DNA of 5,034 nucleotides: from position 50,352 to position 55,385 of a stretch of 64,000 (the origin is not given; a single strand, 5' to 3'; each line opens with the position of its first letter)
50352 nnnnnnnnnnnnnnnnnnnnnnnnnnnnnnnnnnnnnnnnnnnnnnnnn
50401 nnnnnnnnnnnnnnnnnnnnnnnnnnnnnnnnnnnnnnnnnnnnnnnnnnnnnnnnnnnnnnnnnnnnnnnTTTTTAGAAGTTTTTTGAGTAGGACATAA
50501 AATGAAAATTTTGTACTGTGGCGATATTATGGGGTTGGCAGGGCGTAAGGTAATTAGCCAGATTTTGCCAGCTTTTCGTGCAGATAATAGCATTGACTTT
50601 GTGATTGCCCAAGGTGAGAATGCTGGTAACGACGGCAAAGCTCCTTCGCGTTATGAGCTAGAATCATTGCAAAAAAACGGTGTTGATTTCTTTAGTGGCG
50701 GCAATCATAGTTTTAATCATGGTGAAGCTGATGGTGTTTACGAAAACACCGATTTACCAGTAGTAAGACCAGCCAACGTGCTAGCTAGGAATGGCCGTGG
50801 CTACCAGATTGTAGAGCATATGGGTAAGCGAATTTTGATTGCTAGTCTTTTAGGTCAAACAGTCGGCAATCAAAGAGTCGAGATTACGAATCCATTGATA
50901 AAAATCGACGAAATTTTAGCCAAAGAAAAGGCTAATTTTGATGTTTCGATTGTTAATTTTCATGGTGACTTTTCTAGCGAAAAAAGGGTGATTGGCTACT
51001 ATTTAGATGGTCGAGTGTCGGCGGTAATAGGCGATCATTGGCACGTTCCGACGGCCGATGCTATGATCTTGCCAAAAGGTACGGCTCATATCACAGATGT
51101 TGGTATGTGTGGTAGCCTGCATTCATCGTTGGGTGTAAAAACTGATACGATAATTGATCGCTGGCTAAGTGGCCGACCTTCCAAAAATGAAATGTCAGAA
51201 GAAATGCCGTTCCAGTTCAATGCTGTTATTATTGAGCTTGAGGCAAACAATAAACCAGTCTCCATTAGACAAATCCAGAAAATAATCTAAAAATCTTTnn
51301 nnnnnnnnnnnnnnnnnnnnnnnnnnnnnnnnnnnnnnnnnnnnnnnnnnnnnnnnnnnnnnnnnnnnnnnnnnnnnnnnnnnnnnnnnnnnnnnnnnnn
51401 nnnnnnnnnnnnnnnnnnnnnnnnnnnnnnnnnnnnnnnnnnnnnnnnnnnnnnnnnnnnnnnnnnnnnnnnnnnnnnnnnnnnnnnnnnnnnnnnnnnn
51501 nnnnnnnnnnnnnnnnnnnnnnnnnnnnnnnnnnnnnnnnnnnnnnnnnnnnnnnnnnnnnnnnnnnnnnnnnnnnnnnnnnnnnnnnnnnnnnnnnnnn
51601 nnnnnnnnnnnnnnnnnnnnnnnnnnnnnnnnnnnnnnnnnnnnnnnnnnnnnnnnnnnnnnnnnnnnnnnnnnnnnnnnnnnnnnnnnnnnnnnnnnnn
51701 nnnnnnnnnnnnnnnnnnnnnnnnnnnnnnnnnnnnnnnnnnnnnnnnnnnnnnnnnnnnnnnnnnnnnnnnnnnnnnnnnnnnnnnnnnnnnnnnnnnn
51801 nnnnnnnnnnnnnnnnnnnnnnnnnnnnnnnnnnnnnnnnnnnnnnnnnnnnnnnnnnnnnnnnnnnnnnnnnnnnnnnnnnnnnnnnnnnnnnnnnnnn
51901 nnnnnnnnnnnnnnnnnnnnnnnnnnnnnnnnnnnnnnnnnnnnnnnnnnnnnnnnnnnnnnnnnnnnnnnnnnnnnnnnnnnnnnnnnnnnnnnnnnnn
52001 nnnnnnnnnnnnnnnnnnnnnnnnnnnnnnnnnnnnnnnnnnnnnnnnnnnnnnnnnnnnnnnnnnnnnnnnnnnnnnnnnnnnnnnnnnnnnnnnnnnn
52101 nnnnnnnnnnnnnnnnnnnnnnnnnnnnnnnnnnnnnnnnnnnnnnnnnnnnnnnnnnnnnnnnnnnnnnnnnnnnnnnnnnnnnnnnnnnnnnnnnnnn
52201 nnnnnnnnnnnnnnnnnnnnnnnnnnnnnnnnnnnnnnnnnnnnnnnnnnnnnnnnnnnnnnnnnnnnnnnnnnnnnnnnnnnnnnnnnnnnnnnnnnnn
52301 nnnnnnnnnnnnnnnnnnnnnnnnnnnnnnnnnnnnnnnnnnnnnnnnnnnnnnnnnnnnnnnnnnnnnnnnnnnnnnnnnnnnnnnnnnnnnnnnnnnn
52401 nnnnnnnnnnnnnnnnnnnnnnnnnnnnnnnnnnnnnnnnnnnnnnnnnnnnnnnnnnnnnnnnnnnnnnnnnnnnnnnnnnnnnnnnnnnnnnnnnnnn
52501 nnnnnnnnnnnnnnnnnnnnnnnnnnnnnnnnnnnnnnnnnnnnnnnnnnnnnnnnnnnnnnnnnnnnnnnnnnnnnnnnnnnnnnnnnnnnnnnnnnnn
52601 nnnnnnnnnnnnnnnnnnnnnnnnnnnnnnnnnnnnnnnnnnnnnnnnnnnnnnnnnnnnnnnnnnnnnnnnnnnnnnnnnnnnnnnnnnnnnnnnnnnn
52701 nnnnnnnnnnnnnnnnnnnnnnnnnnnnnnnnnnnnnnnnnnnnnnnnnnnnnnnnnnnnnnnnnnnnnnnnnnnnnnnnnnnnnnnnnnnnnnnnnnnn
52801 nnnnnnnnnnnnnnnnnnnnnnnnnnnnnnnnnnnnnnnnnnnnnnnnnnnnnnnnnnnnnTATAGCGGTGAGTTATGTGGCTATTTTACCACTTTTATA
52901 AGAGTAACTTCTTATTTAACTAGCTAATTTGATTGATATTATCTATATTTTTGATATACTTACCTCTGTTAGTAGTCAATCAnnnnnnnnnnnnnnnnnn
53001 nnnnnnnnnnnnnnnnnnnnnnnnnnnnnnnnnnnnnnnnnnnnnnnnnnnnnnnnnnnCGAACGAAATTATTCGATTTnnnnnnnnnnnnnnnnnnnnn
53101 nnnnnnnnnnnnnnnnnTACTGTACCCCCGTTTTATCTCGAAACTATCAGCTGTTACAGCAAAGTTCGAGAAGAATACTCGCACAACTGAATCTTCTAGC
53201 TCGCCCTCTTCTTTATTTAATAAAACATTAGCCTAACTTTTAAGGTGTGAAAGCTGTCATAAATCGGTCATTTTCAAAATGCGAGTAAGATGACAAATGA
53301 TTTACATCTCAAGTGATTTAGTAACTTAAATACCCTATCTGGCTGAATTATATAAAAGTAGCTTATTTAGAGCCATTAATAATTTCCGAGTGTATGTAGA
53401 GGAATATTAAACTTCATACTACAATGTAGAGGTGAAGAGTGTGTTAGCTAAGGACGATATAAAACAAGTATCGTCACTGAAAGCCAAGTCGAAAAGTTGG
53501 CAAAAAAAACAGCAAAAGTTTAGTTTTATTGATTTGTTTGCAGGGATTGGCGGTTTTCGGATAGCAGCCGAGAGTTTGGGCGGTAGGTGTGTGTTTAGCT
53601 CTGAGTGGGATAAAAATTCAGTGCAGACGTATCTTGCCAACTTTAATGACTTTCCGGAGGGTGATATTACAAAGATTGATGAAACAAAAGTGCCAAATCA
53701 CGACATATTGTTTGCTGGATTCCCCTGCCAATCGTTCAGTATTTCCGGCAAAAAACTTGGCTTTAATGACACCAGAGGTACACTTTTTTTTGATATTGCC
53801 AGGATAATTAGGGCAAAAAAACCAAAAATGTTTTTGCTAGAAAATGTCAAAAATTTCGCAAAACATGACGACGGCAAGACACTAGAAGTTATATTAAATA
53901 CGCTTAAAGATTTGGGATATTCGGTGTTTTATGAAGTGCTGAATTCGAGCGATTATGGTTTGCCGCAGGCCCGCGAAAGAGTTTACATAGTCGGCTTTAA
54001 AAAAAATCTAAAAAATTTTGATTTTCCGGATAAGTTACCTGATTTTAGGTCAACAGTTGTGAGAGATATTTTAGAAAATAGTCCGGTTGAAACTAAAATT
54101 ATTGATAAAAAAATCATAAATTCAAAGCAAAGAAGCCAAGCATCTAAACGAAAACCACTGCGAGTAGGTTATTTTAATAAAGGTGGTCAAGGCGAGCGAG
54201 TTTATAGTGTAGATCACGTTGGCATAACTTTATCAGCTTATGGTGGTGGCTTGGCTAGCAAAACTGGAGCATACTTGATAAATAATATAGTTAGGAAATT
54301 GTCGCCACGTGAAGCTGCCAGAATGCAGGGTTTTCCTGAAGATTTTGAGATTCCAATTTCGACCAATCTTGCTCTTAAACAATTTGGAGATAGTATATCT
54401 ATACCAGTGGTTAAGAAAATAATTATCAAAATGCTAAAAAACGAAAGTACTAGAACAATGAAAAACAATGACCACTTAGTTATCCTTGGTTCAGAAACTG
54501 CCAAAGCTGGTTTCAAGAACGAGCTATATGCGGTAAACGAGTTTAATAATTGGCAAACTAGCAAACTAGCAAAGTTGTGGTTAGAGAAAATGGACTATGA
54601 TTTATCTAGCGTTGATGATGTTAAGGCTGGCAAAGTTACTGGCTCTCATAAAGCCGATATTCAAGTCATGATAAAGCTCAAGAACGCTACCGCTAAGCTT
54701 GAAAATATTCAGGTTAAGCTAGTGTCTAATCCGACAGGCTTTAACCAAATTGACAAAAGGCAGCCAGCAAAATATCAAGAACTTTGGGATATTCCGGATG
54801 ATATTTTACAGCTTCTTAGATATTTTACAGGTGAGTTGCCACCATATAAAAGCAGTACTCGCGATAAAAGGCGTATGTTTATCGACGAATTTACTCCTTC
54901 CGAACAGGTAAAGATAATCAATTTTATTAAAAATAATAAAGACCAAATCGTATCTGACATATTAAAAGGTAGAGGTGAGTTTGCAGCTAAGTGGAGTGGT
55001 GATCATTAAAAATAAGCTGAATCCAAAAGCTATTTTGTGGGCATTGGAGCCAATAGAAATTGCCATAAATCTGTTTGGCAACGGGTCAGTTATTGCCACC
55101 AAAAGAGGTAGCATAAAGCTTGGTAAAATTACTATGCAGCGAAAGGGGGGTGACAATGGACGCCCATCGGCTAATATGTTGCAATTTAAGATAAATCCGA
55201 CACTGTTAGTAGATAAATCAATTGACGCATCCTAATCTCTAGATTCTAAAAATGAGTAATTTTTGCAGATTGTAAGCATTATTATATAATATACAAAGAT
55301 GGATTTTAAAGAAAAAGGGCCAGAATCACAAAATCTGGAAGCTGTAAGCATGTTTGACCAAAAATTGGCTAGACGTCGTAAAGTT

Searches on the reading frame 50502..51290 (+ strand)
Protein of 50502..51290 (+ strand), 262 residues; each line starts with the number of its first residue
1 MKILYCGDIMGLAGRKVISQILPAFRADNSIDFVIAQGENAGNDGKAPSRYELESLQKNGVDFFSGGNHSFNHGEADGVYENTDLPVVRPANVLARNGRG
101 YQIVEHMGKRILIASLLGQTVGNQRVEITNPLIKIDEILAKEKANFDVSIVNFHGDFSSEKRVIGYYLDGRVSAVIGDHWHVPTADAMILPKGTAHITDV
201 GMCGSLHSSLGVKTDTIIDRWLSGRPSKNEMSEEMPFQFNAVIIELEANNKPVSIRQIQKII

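Call 47: find_related_loci(query=window:50502-51290:+, collection=metagenome_contigs, flank=8000)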
Query window:50502-51290:+ (262 aa) in metagenome_contigs; peptide patterns used: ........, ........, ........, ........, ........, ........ (x = any residue, [..] = any of these).
325 stretches matched a pattern; 246 encode a relative of the query (tblastn E <= 1e-3); the best 80 are kept; 80 distinct loci.
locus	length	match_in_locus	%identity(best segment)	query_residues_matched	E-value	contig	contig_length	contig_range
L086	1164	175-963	59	1-262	7e-119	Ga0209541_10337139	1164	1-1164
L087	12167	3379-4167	57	1-262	9e-106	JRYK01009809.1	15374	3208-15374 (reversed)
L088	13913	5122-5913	56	1-262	2e-97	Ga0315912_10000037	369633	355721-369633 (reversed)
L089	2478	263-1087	55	1-262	9e-98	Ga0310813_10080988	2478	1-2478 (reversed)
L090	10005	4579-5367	55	1-262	2e-90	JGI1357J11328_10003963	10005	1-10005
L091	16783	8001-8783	58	2-262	7e-90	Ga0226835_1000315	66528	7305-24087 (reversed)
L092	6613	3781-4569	54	1-262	3e-89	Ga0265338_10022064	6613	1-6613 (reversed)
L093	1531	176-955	54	1-262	2e-91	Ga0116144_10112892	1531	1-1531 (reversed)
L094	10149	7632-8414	53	1-260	2e-85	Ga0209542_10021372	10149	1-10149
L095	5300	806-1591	52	1-262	3e-84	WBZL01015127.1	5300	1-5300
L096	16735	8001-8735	54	1-245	8e-84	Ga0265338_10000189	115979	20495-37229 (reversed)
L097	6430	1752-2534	52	1-260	7e-84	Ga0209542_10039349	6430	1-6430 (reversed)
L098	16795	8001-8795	54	1-262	7e-84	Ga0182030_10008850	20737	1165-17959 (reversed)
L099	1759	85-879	54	1-262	3e-88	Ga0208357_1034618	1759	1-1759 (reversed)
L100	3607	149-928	52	1-259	7e-84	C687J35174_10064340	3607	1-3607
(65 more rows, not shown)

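Call 71: search_protein_families(library=pfam, proteins=[L098:9007-10599:-], max_evalue=0.001)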
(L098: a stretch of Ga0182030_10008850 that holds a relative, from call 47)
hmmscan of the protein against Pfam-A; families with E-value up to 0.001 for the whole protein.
L098:9007-10599:- (530 aa): 1 family
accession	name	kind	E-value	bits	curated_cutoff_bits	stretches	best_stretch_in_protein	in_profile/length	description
PF03109.22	ABC1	-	2.1e-34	119.2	22.9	1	93-330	14-234/244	ABC1 atypical kinase-like domain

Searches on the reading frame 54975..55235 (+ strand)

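Call 71: search_protein_families(library=pfam, proteins=[window:54975-55235:+], max_evalue=0.001)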
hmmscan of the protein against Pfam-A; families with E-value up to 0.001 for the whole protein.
window:54975-55235:+ (86 aa): 1 family
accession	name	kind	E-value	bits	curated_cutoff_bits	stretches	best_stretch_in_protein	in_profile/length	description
PF11463.14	R-HINP1I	-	4.3e-22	79.1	25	1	9-78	139-207/208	R.HinP1I restriction endonuclease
